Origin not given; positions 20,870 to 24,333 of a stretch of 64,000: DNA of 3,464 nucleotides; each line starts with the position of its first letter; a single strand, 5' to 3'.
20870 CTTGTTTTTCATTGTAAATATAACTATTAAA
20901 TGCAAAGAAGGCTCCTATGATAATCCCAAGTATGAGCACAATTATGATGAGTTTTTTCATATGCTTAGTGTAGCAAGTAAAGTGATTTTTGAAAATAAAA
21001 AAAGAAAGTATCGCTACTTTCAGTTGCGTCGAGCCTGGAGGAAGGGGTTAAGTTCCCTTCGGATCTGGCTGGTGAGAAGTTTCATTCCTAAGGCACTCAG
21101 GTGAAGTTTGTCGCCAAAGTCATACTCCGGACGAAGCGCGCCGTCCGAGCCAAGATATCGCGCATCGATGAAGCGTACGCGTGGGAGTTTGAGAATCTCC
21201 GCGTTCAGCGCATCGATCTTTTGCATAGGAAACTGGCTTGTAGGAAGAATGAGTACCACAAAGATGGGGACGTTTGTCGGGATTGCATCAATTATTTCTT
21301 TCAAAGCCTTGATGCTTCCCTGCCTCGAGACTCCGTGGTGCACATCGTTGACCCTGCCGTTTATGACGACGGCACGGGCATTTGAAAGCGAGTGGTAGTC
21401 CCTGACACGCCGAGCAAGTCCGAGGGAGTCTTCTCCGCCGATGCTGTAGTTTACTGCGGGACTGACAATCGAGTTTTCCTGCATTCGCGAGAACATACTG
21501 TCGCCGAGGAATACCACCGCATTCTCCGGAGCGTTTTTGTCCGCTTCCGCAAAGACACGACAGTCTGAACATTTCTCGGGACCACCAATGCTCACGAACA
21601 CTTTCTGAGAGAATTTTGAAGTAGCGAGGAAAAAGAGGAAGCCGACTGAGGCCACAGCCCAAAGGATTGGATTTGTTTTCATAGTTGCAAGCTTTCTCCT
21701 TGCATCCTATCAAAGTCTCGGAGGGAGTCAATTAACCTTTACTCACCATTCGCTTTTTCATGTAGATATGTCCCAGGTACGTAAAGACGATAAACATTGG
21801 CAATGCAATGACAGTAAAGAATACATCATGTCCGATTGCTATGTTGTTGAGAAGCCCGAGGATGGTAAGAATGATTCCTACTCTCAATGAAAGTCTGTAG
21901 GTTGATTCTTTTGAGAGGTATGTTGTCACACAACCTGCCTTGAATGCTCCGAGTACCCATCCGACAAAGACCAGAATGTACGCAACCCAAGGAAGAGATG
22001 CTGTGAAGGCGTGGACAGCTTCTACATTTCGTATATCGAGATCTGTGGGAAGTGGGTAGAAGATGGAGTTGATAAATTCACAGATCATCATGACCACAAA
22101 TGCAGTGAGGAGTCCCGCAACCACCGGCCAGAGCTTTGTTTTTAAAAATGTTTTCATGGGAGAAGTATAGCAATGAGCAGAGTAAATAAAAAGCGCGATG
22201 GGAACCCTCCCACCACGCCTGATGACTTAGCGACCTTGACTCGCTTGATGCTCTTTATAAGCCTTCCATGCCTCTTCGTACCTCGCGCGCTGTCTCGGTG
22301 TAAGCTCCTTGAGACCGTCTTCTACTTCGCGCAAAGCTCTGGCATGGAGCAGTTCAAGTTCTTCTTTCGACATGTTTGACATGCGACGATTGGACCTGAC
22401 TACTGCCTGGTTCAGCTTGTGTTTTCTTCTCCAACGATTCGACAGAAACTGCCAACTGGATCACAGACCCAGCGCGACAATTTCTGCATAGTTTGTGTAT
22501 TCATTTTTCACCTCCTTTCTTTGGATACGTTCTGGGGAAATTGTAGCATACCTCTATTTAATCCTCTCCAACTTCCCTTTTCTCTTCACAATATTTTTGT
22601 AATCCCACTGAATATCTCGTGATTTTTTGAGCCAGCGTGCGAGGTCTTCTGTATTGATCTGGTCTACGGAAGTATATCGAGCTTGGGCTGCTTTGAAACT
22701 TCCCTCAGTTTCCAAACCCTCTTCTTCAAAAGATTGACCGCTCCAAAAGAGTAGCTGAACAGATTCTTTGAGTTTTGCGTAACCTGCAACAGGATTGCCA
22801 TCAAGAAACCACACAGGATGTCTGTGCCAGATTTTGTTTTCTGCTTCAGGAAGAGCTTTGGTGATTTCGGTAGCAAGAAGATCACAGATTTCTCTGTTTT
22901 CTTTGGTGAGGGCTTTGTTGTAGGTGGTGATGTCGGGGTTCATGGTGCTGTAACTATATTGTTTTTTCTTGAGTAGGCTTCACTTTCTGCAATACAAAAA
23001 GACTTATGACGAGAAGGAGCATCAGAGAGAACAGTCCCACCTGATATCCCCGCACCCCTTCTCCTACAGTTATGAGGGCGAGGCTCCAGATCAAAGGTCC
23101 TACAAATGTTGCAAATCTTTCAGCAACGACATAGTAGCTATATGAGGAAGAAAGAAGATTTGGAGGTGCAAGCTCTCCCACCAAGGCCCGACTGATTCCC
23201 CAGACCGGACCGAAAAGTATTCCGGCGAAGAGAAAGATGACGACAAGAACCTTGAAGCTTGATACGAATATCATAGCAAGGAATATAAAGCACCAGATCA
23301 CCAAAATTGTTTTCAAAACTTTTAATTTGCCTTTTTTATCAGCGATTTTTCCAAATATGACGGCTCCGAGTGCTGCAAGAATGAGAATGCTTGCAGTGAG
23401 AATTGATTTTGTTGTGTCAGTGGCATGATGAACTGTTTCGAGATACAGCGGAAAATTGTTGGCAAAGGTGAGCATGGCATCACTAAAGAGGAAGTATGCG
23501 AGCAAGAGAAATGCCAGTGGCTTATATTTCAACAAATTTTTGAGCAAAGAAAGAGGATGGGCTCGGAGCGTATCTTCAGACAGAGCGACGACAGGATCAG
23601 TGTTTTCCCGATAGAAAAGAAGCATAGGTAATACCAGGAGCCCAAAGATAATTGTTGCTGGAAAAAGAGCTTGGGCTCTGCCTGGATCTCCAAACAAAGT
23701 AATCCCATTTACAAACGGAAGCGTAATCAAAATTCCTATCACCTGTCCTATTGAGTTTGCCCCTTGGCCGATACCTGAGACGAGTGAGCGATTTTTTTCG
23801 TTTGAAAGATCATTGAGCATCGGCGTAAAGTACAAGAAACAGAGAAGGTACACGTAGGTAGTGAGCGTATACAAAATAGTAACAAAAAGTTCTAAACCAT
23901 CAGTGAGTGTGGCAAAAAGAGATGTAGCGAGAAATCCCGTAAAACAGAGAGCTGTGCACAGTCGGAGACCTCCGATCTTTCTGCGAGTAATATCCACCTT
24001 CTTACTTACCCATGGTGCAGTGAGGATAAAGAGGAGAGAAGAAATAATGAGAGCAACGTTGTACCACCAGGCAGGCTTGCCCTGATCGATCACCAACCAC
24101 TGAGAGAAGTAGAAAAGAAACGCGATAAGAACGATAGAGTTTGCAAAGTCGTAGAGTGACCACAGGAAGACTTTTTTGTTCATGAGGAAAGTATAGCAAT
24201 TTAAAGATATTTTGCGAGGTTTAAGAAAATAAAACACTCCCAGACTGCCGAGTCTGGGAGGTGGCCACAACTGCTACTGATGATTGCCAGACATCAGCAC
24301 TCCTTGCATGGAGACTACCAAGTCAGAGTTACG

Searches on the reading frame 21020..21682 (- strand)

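Call 6: search_protein_families(library=pfam, proteins=[window:21020-21682:-])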
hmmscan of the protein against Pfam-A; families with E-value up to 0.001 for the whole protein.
window:21020-21682:- (220 aa): 1 family
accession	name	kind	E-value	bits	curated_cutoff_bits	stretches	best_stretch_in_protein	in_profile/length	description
PF13472.12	Lipase_GDSL_2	-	9.6e-11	42.9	32.9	1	74-202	34-178/178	GDSL-like Lipase/Acylhydrolase family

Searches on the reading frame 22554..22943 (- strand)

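Call 6: search_protein_families(library=pfam, proteins=[window:22554-22943:-])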
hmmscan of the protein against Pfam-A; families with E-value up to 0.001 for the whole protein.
window:22554-22943:- (129 aa): 1 family
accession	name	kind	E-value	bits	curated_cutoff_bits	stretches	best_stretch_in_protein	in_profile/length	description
PF08818.16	DUF1801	-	3.1e-10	40.7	27.2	1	17-107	2-83/85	Domain of unknown function (DU1801)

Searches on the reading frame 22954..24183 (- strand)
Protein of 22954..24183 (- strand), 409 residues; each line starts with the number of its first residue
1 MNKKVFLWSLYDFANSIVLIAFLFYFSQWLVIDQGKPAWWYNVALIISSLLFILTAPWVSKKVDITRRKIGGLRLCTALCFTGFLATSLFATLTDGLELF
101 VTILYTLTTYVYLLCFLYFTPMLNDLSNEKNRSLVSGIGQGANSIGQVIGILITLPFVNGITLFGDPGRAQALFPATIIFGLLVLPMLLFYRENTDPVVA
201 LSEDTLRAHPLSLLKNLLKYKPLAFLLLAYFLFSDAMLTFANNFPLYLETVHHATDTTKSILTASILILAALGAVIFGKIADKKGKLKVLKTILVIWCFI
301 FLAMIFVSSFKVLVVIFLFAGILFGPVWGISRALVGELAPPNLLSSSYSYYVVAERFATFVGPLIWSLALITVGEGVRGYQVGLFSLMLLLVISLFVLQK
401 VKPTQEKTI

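Call 6: search_protein_families(library=pfam, proteins=[window:22954-24183:-])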
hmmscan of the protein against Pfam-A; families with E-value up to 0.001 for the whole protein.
window:22954-24183:- (409 aa): 5 families
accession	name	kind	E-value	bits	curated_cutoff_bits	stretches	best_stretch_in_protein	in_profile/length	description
PF07690.21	MFS_1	-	1.6e-35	123.1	33.4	2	25-363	22-347/347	Major Facilitator Superfamily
PF11700.14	ATG22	-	1.2e-14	54.3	24.1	1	128-401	186-472/482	Vacuole effluxer Atg22 like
PF00083.30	Sugar_tr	-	4.3e-08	32.9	22.3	1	237-395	25-185/452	Sugar (and other) transporter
PF13347.12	MFS_2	-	3.3e-07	29.7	27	1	129-323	129-327/427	MFS/sugar transport protein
PF03137.26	OATP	-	2.8e-05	23.1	25.8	1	212-310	284-382/545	Organic Anion Transporter Polypeptide (OATP) family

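Call 9: find_encoding_contigs(protein=window:22954-24183:-, flank=4000, max_places=8)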
Protein window:22954-24183:- (409 aa): 1 contig read that carries it; 1 place shown.
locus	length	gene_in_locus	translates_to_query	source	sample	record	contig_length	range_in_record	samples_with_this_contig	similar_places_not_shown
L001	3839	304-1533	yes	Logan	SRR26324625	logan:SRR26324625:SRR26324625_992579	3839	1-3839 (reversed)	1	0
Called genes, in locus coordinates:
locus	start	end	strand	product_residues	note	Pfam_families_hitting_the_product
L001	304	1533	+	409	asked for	PF07690:MFS_1, PF11700:ATG22, PF13347:MFS_2 (weak), PF03137:OATP (weak), PF00083:Sugar_tr (weak), PF07690:MFS_1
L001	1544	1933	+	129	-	PF08818:DUF1801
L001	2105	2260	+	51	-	-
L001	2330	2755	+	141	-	-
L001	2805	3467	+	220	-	PF13472:Lipase_GDSL_2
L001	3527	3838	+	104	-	?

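Call 10: find_homologous_proteins(query=window:22954-24183:-)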
Query window:22954-24183:- (409 aa): 667 proteins with E <= 0.001 among 8000 candidates; the best 120 are listed.
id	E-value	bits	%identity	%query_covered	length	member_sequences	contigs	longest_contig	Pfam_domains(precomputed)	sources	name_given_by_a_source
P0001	5.2e-259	877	100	100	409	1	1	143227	PF13347.13,PF00083.31,PF03137.27,PF07690.22,PF11700.15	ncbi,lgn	ncbi:MAG: MFS transporter [Patescibacteria group bacterium]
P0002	3.3e-197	673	75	99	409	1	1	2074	PF07690.22,PF11700.15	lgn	-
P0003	2.0e-196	671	76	98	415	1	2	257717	PF00083.31,PF07690.22,PF11700.15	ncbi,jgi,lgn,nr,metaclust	ncbi:MAG: Major facilitator superfamily [Parcubacteria bacterium C7867-005]|nr:MAG: Major facilitato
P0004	9.2e-196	669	76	99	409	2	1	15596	PF07690.22,PF11700.15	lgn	-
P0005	2.6e-195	667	75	98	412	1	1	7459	PF07690.22,PF11700.15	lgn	-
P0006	1.1e-194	665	75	100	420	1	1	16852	PF13347.13,PF07690.22,PF11700.15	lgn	-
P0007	1.2e-194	665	74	98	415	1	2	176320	PF13347.13,PF00083.31,PF07690.22,PF11700.15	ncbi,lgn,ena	-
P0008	6.8e-194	663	74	99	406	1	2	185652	PF13347.13,PF07690.22,PF11700.15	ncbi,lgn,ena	-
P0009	1.8e-193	661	74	100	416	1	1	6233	PF07690.22,PF11700.15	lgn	-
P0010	7.6e-193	659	74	98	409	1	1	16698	PF07690.22,PF11700.15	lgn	-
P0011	1.5e-192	658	74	98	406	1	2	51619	PF07690.22,PF11700.15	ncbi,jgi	ncbi:MAG: hypothetical protein RIT04_174 [Candidatus Parcubacteria bacterium]|jgi:UMF1 family MFS tr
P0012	6.0e-191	653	74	100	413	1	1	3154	PF13347.13,PF07690.22,PF11700.15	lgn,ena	-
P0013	7.3e-191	653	72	99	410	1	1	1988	PF07690.22,PF11700.15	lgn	-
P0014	1.1e-190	652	72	93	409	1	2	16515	PF00083.31,PF07690.22,PF11700.15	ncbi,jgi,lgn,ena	-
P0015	1.3e-189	649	73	100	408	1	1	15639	PF00083.31,PF07690.22,PF11700.15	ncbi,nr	ncbi:MFS transporter [Patescibacteria group bacterium]|nr:MAG: MFS transporter [Patescibacteria grou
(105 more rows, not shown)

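Call 11: find_related_loci(query=window:22954-24183:-, collection=genome_contigs, flank=3000)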
Query window:22954-24183:- (409 aa) in genome_contigs; peptide patterns used: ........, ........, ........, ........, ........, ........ (x = any residue, [..] = any of these).
67 stretches matched a pattern; 25 encode a relative of the query (tblastn E <= 1e-3); 25 distinct loci.
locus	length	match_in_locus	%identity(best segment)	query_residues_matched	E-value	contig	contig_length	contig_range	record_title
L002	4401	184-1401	74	1-405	0e+0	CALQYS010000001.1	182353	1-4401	MAG: Candidatus Nomurabacteria bacterium isolate Ike-100m-2 genome assembly, contig: Ike-100-c23, whole genome shotgun s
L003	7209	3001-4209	74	1-402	0e+0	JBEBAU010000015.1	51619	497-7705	MAG: Candidatus Parcubacteria bacterium isolate arikareeriver_2019_sw_WHONDRS-S19S_0023_B_bin.2 scaffold_688023, whole g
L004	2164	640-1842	73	2-402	0e+0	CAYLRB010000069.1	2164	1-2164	MAG TPA_asm: uncultured Candidatus Peribacteria bacterium isolate SRP286056_co1_246 genome assembly, contig: NODE_95955_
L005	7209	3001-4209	76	1-402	0e+0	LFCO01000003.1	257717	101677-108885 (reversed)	MAG: Parcubacteria bacterium C7867-005 C7867_00016, whole genome shotgun sequence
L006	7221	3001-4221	73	1-407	0e+0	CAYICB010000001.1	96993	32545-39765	MAG TPA_asm: uncultured Candidatus Saccharibacteria bacterium isolate ERP119705_co18_100 genome assembly, contig: NODE_1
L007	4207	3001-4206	71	1-402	0e+0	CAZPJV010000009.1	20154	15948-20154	MAG TPA_asm: uncultured Candidatus Saccharibacteria bacterium isolate binchicken_co251_138 genome assembly, contig: NODE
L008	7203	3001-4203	74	2-402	0e+0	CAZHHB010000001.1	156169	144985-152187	MAG TPA_asm: uncultured Candidatus Saccharibacteria bacterium isolate ERP113451_co1_453 genome assembly, contig: NODE_31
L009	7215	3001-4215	72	1-404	0e+0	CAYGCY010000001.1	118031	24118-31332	MAG TPA_asm: uncultured Candidatus Saccharibacteria bacterium isolate ERP113451_co1_20 genome assembly, contig: NODE_68_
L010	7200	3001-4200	74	1-399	0e+0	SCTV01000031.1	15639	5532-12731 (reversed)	MAG: Patescibacteria group bacterium isolate FW305_bin.8 FW305_bin.8-15485, whole genome shotgun sequence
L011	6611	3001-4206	72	1-402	0e+0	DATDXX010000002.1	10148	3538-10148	MAG TPA_asm: Candidatus Paceibacterota bacterium isolate SMAG_U8150 k141_958576, whole genome shotgun sequence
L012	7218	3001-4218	68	3-408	0e+0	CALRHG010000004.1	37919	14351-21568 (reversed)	MAG: Candidatus Nomurabacteria bacterium isolate MaH-09apr19-135 genome assembly, contig: MaH-09apr19-C2285, whole genom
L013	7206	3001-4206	68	1-402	2e-180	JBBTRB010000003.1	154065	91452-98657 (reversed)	MAG: Patescibacteria group bacterium isolate H41-bin050_1 H41_bin050_1_000000000003, whole genome shotgun sequence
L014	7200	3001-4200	65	1-402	1e-174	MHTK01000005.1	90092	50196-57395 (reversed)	MAG: Candidatus Vogelbacteria bacterium RIFOXYD1_FULL_46_19 rifoxyd1_full_scaffold_178, whole genome shotgun sequence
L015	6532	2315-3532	67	1-405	2e-172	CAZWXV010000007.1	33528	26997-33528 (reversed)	MAG TPA_asm: uncultured Candidatus Saccharibacteria bacterium isolate SRP050083_co1_472 genome assembly, contig: NODE_44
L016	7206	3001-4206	66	1-402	1e-165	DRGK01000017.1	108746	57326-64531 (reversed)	MAG TPA_asm: Candidatus Jorgensenbacteria bacterium isolate HyVt-344 HyVt-344_k145_945644, whole genome shotgun sequence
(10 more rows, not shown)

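Call 42: find_encoding_contigs(protein=P0004, flank=1500, max_places=2)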
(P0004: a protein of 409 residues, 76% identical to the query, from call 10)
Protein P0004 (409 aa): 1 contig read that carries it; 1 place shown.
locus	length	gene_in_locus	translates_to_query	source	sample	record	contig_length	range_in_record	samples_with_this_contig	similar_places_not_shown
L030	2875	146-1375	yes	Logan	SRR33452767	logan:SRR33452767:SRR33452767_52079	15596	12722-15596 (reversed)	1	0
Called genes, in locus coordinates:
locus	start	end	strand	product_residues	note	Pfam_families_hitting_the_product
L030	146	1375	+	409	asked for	PF07690:MFS_1, PF11700:ATG22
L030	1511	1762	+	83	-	-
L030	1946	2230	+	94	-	-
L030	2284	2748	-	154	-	PF00011:HSP20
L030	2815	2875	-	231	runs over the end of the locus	PF13367:PrsW-protease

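Call 43: find_encoding_contigs(protein=P0006, flank=1500, max_places=2)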
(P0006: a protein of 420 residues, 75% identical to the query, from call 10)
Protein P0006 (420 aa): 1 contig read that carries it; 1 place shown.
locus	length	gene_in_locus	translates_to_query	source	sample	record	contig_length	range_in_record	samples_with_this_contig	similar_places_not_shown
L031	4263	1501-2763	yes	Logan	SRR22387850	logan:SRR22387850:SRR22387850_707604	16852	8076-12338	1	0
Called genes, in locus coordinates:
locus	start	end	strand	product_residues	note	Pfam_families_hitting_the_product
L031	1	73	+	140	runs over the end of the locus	PF07681:DoxX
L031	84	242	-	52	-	-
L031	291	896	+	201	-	PF13482:RNase_H_2 (weak), PF10108:DNA_pol_B_exo2 (faint)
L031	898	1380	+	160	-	PF04308:RNaseH_like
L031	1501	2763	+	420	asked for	PF07690:MFS_1, PF11700:ATG22, PF13347:MFS_2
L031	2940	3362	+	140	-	-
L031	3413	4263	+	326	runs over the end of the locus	PF01149:Fapy_DNA_glyco, PF06831:H2TH, PF06827:zf-FPG_IleRS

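Call 44: find_encoding_contigs(protein=P0005, flank=1500, max_places=2)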
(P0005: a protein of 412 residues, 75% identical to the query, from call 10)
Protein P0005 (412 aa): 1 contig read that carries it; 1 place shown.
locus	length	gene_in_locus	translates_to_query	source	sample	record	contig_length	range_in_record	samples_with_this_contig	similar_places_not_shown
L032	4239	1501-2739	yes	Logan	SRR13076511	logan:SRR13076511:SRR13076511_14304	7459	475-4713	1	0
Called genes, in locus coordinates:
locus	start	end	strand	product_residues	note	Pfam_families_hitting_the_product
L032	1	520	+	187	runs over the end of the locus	PF00293:NUDIX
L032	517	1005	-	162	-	PF01467:CTP_transf_like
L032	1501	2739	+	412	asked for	PF11700:ATG22, PF07690:MFS_1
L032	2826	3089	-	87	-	PF01649:Ribosomal_S20p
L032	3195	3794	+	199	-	PF01330:RuvA_N, PF14520:HHH_5, PF07499:RuvA_C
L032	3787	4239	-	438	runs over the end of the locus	PF01520:Amidase_3, PF01471:PG_binding_1 (weak)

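Call 45: find_encoding_contigs(protein=P0010, flank=1500, max_places=2)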
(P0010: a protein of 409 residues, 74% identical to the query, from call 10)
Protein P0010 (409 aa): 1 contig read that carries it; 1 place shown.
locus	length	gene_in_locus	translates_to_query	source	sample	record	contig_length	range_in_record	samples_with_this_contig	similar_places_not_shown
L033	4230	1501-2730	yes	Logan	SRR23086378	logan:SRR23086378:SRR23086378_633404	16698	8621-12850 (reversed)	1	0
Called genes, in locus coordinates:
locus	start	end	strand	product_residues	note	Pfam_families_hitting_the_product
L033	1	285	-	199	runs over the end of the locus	PF00588:SpoU_methylase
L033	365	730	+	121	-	-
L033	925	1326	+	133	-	PF14137:DUF4304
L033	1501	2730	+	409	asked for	PF11700:ATG22, PF07690:MFS_1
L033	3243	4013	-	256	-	PF21694:DNA_pol3_delta_C (weak)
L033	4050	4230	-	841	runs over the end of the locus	PF02739:5_3_exonuc_N, PF01367:5_3_exonuc, PF00476:DNA_pol_A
